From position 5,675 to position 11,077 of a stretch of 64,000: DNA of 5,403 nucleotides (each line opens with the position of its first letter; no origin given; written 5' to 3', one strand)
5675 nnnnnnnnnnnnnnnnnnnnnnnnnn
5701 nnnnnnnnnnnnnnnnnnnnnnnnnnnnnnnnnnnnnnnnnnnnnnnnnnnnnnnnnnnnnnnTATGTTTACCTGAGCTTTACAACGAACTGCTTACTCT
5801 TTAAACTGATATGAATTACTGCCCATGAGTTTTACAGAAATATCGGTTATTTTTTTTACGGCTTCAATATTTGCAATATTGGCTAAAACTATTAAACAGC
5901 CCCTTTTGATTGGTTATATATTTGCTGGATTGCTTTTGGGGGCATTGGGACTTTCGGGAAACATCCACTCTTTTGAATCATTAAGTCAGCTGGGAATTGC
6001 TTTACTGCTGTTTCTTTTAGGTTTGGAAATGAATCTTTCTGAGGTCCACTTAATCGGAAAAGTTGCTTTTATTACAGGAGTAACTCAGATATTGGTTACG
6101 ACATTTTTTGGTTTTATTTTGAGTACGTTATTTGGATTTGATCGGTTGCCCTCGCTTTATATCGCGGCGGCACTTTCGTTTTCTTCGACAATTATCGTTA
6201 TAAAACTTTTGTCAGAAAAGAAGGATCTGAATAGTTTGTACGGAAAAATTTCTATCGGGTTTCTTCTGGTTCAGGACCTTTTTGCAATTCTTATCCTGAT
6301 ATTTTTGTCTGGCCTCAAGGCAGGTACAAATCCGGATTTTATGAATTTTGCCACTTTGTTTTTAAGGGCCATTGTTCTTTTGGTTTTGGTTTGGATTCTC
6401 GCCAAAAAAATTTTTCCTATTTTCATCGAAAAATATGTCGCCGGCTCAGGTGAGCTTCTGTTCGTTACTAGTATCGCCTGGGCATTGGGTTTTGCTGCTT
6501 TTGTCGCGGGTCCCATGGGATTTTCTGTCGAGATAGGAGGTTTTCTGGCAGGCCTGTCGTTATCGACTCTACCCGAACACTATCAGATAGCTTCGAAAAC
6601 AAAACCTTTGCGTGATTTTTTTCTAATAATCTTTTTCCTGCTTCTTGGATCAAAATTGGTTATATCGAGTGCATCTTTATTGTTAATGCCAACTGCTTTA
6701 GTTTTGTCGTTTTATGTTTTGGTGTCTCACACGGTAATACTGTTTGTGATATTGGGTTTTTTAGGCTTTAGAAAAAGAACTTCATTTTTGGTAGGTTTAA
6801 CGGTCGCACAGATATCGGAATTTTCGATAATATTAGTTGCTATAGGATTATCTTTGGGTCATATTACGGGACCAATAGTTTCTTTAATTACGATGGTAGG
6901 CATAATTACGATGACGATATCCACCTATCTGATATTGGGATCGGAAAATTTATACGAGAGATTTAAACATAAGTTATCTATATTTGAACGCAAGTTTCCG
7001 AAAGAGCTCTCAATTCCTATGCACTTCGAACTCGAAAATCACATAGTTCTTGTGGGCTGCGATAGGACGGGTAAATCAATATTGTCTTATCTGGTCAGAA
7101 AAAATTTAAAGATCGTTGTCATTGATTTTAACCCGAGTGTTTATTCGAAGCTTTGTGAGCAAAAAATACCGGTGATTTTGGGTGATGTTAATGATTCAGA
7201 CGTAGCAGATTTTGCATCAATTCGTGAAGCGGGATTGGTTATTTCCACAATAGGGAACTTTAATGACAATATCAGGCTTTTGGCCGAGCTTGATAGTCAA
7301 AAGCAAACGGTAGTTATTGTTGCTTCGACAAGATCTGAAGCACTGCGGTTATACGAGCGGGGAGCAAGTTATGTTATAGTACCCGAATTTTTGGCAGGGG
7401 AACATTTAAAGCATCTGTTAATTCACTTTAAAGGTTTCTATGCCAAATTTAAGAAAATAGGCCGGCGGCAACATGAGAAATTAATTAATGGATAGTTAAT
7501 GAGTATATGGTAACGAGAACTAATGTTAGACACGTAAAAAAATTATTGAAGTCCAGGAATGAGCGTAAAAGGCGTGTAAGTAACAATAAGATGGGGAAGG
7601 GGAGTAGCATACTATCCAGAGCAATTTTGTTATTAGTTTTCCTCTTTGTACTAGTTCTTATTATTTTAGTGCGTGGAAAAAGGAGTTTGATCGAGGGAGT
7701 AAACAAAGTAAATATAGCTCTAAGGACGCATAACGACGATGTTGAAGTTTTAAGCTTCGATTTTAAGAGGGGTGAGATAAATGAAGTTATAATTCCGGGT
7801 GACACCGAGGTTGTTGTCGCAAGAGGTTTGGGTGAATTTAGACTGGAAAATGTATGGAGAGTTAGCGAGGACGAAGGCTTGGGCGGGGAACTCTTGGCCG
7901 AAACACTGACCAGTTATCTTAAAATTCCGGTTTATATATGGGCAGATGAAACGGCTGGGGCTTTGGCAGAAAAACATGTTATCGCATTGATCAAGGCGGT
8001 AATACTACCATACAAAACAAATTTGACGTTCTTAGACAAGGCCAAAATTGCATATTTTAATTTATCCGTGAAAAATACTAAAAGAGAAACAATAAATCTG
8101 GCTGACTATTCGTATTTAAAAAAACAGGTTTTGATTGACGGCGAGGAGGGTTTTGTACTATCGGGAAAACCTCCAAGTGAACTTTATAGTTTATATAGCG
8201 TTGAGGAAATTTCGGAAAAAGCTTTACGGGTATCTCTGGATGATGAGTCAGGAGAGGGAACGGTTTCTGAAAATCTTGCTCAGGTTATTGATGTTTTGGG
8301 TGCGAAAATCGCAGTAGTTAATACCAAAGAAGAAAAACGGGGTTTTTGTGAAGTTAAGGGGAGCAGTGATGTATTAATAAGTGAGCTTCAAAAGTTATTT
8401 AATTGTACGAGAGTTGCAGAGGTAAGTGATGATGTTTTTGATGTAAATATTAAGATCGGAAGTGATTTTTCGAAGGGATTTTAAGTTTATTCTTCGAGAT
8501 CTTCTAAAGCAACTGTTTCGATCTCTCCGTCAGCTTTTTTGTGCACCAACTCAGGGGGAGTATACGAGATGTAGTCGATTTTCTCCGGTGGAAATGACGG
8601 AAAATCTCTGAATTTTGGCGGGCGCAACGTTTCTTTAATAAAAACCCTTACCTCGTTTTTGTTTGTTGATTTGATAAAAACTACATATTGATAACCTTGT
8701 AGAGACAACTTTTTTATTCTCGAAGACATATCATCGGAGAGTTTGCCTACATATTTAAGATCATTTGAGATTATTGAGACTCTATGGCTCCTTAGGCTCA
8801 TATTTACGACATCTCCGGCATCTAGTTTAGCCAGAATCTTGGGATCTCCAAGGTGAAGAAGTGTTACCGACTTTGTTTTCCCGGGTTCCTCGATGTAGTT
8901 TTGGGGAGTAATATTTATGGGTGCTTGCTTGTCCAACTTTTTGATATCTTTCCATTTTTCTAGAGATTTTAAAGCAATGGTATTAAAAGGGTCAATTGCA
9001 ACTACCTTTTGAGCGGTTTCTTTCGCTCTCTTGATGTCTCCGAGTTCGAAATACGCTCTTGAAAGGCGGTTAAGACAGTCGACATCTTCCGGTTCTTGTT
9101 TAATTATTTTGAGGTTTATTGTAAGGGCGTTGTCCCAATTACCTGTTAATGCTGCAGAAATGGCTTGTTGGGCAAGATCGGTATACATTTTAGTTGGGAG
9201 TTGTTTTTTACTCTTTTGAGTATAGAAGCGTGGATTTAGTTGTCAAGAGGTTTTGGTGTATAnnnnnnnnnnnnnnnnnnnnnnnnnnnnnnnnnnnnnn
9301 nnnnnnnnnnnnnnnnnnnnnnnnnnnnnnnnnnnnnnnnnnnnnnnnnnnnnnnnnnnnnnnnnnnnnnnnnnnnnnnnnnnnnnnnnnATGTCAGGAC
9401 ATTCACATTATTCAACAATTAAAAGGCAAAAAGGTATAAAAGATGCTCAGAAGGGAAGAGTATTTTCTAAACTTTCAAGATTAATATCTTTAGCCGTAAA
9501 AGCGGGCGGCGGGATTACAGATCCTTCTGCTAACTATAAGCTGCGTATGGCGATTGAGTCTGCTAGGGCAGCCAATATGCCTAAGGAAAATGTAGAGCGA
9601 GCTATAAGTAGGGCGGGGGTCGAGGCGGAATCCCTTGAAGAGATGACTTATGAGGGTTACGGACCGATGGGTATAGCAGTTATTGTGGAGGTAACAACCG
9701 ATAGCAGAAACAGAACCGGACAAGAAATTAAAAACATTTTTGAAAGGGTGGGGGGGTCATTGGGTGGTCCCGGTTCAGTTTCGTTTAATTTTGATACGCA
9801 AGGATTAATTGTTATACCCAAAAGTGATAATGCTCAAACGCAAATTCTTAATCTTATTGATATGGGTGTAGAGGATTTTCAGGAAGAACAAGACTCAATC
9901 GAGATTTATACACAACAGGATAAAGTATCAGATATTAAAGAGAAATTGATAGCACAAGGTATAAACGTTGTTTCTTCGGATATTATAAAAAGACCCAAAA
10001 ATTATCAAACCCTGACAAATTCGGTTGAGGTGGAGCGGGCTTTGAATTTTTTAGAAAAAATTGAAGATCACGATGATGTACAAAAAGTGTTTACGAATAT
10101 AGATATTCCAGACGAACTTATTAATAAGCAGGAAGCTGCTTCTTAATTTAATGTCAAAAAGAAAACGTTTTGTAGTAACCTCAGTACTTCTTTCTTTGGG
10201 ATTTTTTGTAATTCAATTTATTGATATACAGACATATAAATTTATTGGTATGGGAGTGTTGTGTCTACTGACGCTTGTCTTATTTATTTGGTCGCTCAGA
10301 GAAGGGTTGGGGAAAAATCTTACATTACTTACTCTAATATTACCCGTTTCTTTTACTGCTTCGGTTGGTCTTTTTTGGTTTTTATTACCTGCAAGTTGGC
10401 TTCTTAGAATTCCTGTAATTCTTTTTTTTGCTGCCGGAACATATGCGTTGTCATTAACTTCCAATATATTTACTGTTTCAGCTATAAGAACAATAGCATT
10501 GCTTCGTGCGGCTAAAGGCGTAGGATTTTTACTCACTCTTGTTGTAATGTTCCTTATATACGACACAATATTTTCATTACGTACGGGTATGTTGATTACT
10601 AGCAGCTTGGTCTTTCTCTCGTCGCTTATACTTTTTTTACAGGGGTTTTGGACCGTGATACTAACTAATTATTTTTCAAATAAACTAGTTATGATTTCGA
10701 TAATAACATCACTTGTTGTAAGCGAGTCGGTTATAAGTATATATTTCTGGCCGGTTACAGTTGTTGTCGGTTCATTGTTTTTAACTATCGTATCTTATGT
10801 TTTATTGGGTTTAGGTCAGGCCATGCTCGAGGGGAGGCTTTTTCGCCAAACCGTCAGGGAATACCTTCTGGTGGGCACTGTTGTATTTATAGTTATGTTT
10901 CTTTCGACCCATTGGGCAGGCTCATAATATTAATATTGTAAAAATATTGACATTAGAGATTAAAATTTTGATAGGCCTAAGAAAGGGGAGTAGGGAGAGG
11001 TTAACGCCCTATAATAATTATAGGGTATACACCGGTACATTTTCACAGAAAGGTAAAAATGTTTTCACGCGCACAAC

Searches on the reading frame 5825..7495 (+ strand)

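Call 68: search_protein_families(library=pfam, proteins=[window:5825-7495:+], max_evalue=0.001)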
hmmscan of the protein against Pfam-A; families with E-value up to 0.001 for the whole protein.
window:5825-7495:+ (556 aa): 3 families
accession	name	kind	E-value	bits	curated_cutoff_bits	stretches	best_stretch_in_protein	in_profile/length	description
PF00999.27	Na_H_Exchanger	-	4.9e-50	170.9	26.2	1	11-367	2-371/375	Sodium/hydrogen exchanger, transmembrane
PF02254.24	TrkA_N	-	4.7e-17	62.8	23.8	1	407-520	1-116/116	TrkA-N domain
PF21799.2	MurD-like_N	-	0.00011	22.8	27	1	406-464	2-61/88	Mur ligase MurD-like, N-terminal domain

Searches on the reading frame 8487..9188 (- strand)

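Call 68: search_protein_families(library=pfam, proteins=[window:8487-9188:-], max_evalue=0.001)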
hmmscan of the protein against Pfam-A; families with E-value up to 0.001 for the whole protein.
window:8487-9188:- (233 aa): 5 families
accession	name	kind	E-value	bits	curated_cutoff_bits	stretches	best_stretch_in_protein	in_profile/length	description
PF14559.12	TPR_19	-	2.3e-06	28.3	25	1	16-76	5-64/68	Tetratricopeptide repeat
PF07719.23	TPR_2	-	8e-06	26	27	1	37-68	2-33/34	Tetratricopeptide repeat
PF13181.12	TPR_8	-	3.5e-05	24.1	25.7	1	37-68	2-33/34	Tetratricopeptide repeat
PF13431.12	TPR_17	-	8.4e-05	23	24.4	0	26-56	3-33/34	Tetratricopeptide repeat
PF13174.12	TPR_6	-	0.00017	22.5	26.3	0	41-67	5-31/33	Tetratricopeptide repeat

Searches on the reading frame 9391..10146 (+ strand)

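Call 68: search_protein_families(library=pfam, proteins=[window:9391-10146:+], max_evalue=0.001)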
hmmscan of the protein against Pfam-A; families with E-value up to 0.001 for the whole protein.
window:9391-10146:+ (251 aa): 2 families
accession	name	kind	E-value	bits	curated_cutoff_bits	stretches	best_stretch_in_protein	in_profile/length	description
PF01709.26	Transcrip_reg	-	4.2e-46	157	27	1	82-237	1-160/160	TACO1/YebC second and third domain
PF20772.2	TACO1_YebC_N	-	6.2e-26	91.1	36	1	5-75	1-70/73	TACO1/YebC protein N-terminal domain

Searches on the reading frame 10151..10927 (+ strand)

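Call 68: search_protein_families(library=pfam, proteins=[window:10151-10927:+], max_evalue=0.001)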
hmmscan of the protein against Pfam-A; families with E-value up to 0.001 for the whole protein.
window:10151-10927:+ (258 aa): 1 family
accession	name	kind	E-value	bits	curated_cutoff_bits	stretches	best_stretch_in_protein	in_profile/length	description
PF18900.5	DUF5656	-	7.6e-09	35.7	23.3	1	56-248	53-235/242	Protein of unknown function (DUF5656)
